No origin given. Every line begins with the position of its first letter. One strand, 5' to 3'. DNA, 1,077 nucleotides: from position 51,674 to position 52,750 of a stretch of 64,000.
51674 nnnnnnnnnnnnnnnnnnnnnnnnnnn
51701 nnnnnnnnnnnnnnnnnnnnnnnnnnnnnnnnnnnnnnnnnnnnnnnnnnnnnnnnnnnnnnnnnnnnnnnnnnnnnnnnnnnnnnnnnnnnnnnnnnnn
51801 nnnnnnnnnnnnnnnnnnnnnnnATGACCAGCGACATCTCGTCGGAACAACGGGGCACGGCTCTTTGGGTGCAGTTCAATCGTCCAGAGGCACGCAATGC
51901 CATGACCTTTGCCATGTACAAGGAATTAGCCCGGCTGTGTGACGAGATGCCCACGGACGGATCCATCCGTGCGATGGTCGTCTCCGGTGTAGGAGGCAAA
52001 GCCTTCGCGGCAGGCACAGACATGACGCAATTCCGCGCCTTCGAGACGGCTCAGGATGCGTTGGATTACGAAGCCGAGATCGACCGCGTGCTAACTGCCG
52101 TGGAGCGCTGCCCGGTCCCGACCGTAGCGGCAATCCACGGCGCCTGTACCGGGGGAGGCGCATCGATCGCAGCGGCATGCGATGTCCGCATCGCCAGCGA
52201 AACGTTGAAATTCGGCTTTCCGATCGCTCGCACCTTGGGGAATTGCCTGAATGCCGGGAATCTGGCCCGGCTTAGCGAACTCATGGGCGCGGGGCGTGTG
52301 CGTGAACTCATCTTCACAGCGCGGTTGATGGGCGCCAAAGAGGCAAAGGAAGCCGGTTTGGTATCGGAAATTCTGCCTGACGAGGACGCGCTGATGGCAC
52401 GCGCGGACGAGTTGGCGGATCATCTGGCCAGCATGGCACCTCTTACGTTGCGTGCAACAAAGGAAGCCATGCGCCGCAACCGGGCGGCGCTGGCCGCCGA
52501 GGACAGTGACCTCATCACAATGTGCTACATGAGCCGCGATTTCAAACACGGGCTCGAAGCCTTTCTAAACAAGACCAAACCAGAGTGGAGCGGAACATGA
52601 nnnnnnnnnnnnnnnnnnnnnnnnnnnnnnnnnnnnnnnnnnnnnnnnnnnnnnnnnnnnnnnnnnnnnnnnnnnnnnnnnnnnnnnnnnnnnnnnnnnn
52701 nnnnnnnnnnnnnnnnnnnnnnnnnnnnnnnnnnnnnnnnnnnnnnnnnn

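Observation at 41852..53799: Unassigned CoA-dependent catabolic pathway built around MatB without MatA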

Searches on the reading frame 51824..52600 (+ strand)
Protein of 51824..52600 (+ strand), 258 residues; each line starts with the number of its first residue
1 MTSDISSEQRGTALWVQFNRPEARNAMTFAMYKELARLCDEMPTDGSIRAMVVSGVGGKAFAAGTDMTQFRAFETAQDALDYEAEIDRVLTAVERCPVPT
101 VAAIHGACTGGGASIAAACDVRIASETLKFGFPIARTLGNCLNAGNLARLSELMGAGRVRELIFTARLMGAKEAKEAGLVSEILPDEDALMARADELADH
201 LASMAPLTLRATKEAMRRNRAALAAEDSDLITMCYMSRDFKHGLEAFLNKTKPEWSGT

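Call 3: search_protein_families(library=pfam, proteins=[window:51824-52600:+])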
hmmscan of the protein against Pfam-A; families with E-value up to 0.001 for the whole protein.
window:51824-52600:+ (258 aa): 2 families
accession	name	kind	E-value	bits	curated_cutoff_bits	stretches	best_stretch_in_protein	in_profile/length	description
PF00378.25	ECH_1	-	6.4e-47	160.4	27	1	14-257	7-250/251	Enoyl-CoA hydratase/isomerase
PF16113.10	ECH_2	-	8.9e-28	98.2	27.2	1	15-188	3-176/335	Enoyl-CoA hydratase/isomerase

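Call 4: search_protein_families(library=ncbifam, proteins=[window:51824-52600:+])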
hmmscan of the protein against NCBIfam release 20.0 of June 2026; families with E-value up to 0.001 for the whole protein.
window:51824-52600:+ (258 aa): 71 families (the best 25 are shown)
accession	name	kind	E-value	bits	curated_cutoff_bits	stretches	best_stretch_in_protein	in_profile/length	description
NF004796.0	PRK06144.1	subfamily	1.4e-113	378.7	272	1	3-258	8-262/262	enoyl-CoA hydratase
NF004781.0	PRK06127.1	subfamily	7.4e-59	199.6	291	1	2-257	10-268/269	enoyl-CoA hydratase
NF051848.1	EnCoAHydtEchA19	equivalog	1.2e-49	169.2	400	1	6-257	3-257/258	enoyl-CoA hydratase EchA19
NF004794.0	PRK06142.1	equivalog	1.6e-46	159.2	308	1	11-257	14-272/273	crotonase/enoyl-CoA hydratase family protein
NF005802.0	PRK07657.1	equivalog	3.9e-45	154.4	363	1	15-257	16-259/260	enoyl-CoA hydratase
NF004475.0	PRK05809.1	subfamily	2.2e-44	151.9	394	1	9-254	10-256/260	short-chain-enoyl-CoA hydratase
NF005803.0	PRK07658.1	equivalog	2.5e-43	148.3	313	1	15-257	14-256/257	enoyl-CoA hydratase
NF006007.0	PRK08138.1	subfamily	1.1e-42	146.2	355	1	15-257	20-260/261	enoyl-CoA hydratase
NF005891.0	PRK07854.1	equivalog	5.2e-42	144.1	237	1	8-257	5-242/243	enoyl-CoA hydratase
NF006699.0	PRK09245.1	subfamily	2.2e-41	141.9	354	1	1-257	1-265/266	crotonase/enoyl-CoA hydratase family protein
NF006107.0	PRK08258.1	equivalog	5.7e-41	140.6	330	1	15-257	29-276/277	enoyl-CoA hydratase family protein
NF005864.0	PRK07799.1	equivalog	1.1e-39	136.2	316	1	4-256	9-264/266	crotonase/enoyl-CoA hydratase family protein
NF042430.2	EnCoAhydt_DpgD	equivalog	3.2e-39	134.9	400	1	9-257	3-257/258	enoyl-CoA-hydratase DpgD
NF004517.0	PRK05862.1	equivalog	1.1e-38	133.2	396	1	5-255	6-254/257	enoyl-CoA hydratase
NF007239.0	PRK09674.1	equivalog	1.6e-38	132.6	371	1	8-257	9-256/257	2,3-dehydroadipyl-CoA hydratase PaaF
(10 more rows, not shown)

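Call 32: search_solved_structures(query=window:51824-52600:+, max_evalue=1e-25, show_alignments=3)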
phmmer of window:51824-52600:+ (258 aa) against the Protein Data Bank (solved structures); distinct sequences matched with E-value up to 1e-25: 44.
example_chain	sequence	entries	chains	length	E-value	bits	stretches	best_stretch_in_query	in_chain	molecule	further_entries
5z7r_A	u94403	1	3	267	9e-38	133.8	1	5-254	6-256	Short-chain-enoyl-CoA hydratase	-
5zai_A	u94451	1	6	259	3.1e-37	132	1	5-257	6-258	3-hydroxypropionyl-coenzyme A dehydratase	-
1dci_A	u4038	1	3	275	2.9e-36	128.9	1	7-232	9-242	DIENOYL-COA ISOMERASE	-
4olq_A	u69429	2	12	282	1.9e-35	126.2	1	16-252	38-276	Enoyl-CoA hydratase/isomerase family protein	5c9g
3kqf_A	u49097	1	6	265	2.9e-35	125.6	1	15-257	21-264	Enoyl-CoA hydratase/isomerase family protein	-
4k2n_A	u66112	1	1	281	4.5e-35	125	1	8-255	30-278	Enoyl-CoA hydratase/carnithine racemase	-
7eum_C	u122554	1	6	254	1.2e-34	123.6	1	15-252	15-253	Enoyl-CoA hydratase/isomerase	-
2vre_A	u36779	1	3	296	2.9e-34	122.3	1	9-236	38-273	DELTA(3,5)-DELTA(2,4)-DIENOYL-COA ISOMERASE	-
8sk6_A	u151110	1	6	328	3.8e-34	122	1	9-236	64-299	Delta(3,5)-Delta(2,4)-dienoyl-CoA isomerase, mitochondrial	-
28bq_A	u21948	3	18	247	2.5e-33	119.3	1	15-222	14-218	Enoyl-CoA hydratase/isomerase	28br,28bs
9ula_A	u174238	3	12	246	2.7e-33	119.2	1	15-222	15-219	Enoyl-CoA hydratase/isomerase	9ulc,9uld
2pbp_A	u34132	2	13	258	2.4e-32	116.1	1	5-257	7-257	Enoyl-CoA hydratase subunit I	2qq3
4fzw_A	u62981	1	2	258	2.6e-32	116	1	7-257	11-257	2,3-dehydroadipyl-CoA hydratase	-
6lvp_A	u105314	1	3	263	2.5e-31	112.7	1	14-253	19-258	Enoyl-CoA hydratase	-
4wcz_A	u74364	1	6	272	3.8e-31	112.1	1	8-253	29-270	Enoyl-CoA hydratase/isomerase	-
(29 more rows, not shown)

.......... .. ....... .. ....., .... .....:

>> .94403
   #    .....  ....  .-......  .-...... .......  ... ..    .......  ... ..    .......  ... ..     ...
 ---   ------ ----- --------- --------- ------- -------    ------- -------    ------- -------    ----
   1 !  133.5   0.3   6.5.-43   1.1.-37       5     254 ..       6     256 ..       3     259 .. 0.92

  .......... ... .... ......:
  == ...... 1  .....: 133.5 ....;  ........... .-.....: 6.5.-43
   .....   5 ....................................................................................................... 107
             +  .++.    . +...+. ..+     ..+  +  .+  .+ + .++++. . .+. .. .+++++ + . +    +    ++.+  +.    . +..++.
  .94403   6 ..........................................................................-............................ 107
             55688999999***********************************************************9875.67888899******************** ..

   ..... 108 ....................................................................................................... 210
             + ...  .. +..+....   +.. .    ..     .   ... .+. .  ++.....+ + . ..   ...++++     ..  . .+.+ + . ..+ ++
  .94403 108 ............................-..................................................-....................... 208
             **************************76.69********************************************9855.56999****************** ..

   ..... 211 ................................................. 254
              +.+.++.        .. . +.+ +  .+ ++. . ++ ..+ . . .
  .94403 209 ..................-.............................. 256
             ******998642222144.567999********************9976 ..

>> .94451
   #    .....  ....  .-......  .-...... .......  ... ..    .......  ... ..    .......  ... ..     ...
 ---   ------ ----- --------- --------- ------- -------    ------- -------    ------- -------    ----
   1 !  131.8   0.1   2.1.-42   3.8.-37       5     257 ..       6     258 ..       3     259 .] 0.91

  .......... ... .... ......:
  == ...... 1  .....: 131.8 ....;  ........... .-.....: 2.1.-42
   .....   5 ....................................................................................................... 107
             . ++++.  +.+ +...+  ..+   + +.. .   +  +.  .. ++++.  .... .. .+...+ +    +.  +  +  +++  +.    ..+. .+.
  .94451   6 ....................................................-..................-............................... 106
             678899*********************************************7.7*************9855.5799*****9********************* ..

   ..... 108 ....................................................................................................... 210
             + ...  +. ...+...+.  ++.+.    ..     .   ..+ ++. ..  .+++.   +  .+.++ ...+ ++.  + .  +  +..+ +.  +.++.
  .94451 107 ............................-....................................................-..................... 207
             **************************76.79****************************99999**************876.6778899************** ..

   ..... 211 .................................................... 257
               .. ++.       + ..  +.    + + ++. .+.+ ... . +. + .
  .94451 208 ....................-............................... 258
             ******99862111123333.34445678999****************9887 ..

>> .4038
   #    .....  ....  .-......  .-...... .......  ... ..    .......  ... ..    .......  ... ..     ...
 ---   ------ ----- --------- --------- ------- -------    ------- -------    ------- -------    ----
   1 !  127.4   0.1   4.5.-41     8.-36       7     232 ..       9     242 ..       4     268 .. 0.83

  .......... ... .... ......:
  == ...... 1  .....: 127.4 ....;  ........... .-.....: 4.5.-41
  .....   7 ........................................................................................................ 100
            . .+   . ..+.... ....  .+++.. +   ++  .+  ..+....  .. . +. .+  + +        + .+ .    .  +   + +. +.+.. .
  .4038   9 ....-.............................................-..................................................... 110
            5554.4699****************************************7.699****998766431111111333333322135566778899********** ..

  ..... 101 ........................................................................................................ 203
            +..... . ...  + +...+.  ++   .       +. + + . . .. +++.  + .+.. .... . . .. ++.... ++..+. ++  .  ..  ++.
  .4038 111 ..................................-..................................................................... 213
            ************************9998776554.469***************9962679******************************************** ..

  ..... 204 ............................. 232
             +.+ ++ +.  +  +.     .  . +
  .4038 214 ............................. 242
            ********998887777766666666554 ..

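Call 38: find_homologous_proteins(query=window:51824-52600:+, max_evalue=1e-30)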
Query window:51824-52600:+ (258 aa): 8000 proteins with E <= 1e-30 among 8000 candidates; the best 120 are listed.
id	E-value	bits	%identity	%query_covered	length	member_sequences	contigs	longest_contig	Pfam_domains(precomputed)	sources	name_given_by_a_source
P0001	1.6e-148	511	90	100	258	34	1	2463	PF00378.26,PF16113.11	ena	-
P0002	6.2e-147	506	90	100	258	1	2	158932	PF00378.26,PF16113.11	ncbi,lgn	-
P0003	1.9e-146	504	89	100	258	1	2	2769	PF00378.26,PF16113.11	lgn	-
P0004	3.0e-146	504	89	100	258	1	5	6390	PF00378.26,PF16113.11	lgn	-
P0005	8.9e-146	502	90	100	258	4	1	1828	PF00378.26,PF16113.11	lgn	-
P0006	3.1e-145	500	87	100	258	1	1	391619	PF00378.26,PF16113.11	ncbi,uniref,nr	ncbi:enoyl-CoA hydratase/isomerase family protein [Marivita sp. GX14005]|uniref:enoyl-CoA hydratase/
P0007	3.3e-145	500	89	100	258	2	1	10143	PF00378.26,PF16113.11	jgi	jgi:enoyl-CoA hydratase/carnithine racemase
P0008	5.4e-145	500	88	100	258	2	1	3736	PF00378.26,PF16113.11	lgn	-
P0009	2.1e-140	485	85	100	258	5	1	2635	PF00378.26,PF16113.11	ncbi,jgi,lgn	-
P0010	2.1e-139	481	84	100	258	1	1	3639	PF00378.26,PF16113.11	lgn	-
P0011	3.7e-139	480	85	100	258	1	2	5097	PF00378.26,PF16113.11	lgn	-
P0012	1.1e-138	479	84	100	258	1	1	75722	PF00378.26,PF16113.11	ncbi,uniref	ncbi:MAG: enoyl-CoA hydratase/isomerase family protein [Aestuariivita sp.]|uniref:enoyl-CoA hydratas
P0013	1.2e-138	479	84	100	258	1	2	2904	PF00378.26,PF16113.11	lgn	-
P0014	1.9e-138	478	84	100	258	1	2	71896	PF00378.26,PF16113.11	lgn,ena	-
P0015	2.3e-138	478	84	100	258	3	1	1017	PF00378.26,PF16113.11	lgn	-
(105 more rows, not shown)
